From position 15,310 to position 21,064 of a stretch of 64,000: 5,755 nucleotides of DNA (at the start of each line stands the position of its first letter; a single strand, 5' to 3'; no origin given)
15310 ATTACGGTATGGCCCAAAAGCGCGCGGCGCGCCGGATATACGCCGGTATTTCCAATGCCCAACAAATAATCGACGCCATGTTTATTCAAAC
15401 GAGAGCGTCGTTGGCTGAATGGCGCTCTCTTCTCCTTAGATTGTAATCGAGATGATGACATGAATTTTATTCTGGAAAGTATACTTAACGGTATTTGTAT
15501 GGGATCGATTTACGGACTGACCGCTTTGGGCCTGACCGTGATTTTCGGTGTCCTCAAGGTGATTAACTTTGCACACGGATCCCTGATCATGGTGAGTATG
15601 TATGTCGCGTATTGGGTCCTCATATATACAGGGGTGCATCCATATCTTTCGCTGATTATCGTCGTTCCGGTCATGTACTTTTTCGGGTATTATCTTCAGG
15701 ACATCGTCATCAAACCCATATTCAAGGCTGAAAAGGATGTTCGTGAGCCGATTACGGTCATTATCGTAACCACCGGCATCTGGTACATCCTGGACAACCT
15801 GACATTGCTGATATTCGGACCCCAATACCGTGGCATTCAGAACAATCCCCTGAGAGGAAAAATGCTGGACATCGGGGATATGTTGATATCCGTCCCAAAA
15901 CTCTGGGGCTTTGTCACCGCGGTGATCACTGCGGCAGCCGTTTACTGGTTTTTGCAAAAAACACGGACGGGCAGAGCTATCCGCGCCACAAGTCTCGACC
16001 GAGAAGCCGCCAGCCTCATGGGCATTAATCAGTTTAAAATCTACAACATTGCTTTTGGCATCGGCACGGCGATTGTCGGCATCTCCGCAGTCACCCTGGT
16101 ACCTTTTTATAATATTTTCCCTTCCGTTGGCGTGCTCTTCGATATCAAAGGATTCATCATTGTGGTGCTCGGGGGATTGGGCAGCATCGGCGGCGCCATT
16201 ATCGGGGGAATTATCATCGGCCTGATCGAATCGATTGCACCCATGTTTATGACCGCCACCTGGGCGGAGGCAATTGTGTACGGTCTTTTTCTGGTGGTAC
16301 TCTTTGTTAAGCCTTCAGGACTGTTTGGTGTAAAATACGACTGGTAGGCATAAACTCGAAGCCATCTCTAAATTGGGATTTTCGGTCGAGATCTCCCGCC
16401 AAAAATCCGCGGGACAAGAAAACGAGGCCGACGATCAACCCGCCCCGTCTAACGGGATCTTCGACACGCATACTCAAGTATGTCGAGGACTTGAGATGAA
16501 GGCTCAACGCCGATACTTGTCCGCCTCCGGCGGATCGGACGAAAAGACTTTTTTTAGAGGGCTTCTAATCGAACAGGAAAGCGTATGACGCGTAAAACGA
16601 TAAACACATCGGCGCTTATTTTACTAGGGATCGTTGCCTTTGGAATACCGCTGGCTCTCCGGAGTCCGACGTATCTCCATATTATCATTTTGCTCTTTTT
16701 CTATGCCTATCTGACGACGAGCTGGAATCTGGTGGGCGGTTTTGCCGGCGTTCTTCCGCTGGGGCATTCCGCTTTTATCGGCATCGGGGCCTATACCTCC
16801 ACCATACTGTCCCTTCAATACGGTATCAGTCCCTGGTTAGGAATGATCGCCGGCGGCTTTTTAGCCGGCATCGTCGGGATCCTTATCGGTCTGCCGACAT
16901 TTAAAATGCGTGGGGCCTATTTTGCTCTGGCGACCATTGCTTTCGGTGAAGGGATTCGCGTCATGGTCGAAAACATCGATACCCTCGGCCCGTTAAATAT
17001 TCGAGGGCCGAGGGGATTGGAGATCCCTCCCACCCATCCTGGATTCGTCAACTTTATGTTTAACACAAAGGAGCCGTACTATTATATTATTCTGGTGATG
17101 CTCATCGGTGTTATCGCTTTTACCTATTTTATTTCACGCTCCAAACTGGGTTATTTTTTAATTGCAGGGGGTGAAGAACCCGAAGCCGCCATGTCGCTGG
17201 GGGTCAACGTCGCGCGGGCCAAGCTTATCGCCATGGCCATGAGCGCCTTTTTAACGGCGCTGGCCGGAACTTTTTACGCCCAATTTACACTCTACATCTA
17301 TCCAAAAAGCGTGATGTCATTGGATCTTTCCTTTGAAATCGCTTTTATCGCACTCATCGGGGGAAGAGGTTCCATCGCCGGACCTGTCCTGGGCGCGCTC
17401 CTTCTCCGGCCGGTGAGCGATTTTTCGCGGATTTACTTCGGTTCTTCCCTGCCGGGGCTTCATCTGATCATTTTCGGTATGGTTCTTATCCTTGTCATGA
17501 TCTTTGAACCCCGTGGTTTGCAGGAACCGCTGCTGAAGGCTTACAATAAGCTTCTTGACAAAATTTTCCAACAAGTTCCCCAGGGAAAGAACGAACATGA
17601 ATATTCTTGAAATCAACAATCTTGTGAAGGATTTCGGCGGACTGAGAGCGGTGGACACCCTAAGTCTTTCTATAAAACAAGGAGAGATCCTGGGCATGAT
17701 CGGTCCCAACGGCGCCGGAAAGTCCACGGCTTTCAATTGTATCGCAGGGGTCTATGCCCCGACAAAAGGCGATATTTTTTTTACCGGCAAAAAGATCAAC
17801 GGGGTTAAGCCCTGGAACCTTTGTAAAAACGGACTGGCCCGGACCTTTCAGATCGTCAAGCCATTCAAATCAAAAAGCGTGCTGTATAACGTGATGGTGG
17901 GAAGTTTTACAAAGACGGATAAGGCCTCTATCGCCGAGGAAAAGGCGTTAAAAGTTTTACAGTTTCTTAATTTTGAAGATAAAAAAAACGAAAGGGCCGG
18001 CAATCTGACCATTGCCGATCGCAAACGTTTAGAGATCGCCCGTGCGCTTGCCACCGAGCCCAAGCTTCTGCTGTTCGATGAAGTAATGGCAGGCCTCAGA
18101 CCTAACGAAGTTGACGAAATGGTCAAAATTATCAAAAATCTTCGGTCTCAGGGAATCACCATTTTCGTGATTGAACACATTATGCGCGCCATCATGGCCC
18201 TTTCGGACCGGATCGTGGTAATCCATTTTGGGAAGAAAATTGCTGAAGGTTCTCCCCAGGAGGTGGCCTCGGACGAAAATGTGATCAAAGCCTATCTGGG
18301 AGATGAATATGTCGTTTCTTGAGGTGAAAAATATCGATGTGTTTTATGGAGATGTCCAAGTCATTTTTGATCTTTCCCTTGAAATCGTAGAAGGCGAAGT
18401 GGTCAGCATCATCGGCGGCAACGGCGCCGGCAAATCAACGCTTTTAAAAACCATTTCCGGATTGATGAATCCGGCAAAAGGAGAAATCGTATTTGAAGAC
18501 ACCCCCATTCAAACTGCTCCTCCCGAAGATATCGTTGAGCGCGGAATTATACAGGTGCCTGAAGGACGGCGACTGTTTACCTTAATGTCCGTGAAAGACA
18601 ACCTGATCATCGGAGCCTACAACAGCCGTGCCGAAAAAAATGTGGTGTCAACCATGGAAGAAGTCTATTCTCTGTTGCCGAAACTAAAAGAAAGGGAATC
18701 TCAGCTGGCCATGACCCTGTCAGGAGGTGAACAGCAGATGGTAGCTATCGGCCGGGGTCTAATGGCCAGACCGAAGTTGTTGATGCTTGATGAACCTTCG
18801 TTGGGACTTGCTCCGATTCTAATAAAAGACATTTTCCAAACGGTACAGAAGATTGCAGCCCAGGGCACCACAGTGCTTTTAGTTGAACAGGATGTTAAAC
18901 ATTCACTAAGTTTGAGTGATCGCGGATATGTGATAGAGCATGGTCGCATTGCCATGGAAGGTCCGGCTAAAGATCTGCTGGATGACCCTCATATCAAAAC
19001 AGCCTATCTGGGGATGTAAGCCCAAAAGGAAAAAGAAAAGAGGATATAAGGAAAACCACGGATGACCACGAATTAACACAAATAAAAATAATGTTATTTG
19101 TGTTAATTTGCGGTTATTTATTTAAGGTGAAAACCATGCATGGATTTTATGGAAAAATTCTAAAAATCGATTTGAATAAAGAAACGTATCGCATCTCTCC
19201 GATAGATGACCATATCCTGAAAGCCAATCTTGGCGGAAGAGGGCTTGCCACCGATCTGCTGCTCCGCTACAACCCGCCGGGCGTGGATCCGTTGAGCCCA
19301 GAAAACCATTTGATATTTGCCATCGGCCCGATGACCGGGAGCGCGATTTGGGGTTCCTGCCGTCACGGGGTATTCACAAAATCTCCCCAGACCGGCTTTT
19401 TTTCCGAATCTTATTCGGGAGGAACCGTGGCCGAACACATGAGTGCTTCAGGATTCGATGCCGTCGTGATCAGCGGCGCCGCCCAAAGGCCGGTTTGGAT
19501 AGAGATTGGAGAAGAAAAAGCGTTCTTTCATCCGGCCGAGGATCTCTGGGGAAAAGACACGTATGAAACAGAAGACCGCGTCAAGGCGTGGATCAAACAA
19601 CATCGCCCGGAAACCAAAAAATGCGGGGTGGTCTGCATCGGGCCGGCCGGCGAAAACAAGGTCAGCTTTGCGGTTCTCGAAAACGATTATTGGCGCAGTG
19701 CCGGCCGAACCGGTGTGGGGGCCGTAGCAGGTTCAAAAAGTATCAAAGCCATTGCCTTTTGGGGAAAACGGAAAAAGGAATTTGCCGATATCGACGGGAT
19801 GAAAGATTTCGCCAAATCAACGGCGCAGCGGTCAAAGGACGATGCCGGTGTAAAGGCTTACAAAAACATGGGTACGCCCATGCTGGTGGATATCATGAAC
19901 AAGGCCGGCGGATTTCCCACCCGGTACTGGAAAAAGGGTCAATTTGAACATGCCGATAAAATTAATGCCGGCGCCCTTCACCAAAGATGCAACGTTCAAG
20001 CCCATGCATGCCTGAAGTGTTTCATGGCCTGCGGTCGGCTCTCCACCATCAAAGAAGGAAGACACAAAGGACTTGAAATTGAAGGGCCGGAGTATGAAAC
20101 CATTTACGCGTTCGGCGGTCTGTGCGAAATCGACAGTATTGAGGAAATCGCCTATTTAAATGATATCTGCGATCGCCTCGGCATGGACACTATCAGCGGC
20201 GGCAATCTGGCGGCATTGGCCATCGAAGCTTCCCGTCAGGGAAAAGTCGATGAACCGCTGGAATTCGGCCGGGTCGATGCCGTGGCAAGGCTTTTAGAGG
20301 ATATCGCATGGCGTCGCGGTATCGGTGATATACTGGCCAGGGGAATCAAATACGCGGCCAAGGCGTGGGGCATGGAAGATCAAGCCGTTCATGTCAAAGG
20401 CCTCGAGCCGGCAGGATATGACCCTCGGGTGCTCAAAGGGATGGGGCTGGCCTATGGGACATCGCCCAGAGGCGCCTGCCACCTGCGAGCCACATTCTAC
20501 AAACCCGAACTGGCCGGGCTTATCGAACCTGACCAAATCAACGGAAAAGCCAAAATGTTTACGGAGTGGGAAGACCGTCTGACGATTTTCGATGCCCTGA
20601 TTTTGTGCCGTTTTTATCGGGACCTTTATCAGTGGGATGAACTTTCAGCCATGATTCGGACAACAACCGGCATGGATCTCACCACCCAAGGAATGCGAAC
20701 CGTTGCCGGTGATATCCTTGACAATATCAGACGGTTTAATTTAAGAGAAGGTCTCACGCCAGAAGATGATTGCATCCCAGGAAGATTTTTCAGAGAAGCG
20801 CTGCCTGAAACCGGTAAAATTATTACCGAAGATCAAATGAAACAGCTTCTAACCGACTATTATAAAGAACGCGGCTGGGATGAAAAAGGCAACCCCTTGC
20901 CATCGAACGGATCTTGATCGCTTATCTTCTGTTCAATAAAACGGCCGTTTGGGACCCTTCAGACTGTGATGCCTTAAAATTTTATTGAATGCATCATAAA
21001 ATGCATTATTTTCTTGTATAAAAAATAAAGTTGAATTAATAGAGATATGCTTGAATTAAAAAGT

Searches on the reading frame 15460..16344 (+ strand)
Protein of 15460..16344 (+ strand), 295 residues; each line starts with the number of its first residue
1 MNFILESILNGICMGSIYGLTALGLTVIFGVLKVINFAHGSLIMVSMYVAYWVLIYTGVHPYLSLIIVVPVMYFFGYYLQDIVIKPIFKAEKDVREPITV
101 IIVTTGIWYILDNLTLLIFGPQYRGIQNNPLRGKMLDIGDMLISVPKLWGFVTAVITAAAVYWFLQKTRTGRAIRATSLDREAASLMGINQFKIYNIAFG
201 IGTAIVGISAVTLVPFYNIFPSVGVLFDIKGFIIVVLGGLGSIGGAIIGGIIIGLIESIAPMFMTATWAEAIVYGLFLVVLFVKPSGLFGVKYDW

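Call 56: search_protein_families(library=pfam, proteins=[window:15460-16344:+], max_evalue=0.00001)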
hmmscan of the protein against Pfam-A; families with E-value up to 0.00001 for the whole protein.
window:15460-16344:+ (295 aa): 1 family
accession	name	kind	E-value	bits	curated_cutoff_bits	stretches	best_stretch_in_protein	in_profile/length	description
PF02653.21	BPD_transp_2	-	8.5e-42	143.6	26.8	1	8-281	2-269/269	Branched-chain amino acid transport system / permease component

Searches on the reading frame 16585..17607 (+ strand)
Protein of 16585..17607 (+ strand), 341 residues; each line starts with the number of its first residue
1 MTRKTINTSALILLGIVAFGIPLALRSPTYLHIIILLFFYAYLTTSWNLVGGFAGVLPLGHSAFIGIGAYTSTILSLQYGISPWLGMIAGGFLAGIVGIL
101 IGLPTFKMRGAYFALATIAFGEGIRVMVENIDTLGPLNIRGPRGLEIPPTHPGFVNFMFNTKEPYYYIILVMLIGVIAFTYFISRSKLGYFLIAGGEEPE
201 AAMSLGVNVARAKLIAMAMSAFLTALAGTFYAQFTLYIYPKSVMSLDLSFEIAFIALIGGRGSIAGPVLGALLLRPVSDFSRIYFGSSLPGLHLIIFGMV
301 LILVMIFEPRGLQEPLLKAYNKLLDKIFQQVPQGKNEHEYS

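Call 56: search_protein_families(library=pfam, proteins=[window:16585-17607:+], max_evalue=0.00001)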
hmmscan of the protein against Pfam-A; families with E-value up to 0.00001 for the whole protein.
window:16585-17607:+ (341 aa): 1 family
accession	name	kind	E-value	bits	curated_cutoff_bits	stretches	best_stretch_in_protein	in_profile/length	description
PF02653.21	BPD_transp_2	-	5.2e-42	144.3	26.8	1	31-305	3-269/269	Branched-chain amino acid transport system / permease component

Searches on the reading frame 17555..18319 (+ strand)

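Call 56: search_protein_families(library=pfam, proteins=[window:17555-18319:+], max_evalue=0.00001)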
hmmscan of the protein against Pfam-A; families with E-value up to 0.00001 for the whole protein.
window:17555-18319:+ (255 aa): 2 families
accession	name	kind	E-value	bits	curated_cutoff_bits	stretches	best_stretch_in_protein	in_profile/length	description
PF00005.33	ABC_tran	-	5.5e-27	95.5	25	1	34-178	2-136/137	ABC transporter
PF12399.14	BCA_ABC_TP_C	-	4.9e-11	42.4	25.5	1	227-252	1-26/27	Branched-chain amino acid ATP-binding cassette transporter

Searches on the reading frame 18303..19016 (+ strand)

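Call 56: search_protein_families(library=pfam, proteins=[window:18303-19016:+], max_evalue=0.00001)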
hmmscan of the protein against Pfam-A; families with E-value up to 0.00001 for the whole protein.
window:18303-19016:+ (238 aa): 2 families
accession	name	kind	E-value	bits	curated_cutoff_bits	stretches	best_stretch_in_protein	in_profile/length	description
PF00005.33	ABC_tran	-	2.5e-30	106.3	25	1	23-166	3-136/137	ABC transporter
PF13304.12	AAA_21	-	7.2e-09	36.6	27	0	34-111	2-96/304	AAA domain, putative AbiEii toxin, Type IV TA system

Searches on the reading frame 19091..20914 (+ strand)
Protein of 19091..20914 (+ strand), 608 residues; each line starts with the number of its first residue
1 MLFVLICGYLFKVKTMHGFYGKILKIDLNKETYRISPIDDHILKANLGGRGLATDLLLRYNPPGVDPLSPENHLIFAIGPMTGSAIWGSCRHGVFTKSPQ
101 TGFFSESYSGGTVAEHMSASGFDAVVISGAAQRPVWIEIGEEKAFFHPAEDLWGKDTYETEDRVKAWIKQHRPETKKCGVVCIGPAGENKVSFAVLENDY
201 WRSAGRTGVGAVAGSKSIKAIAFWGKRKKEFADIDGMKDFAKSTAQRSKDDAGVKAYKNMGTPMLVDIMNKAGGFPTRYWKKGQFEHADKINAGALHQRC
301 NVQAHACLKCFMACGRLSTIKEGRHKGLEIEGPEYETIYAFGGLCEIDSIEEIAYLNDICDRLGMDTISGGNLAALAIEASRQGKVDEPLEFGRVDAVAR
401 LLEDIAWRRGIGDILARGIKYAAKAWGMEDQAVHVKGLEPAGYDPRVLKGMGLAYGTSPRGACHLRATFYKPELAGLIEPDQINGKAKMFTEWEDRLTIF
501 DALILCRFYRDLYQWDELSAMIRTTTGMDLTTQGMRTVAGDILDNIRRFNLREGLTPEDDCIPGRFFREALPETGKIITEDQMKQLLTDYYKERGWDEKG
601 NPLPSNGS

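Call 56: search_protein_families(library=pfam, proteins=[window:19091-20914:+], max_evalue=0.00001)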
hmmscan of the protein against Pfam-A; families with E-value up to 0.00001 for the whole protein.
window:19091-20914:+ (608 aa): 2 families
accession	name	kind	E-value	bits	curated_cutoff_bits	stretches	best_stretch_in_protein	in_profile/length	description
PF01314.23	AFOR_C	-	2.8e-118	395.8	27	1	242-604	4-377/385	Aldehyde ferredoxin oxidoreductase, domains 2 & 3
PF02730.20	AFOR_N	-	1.3e-70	237.7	29.8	1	21-225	1-198/199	Aldehyde ferredoxin oxidoreductase, N-terminal domain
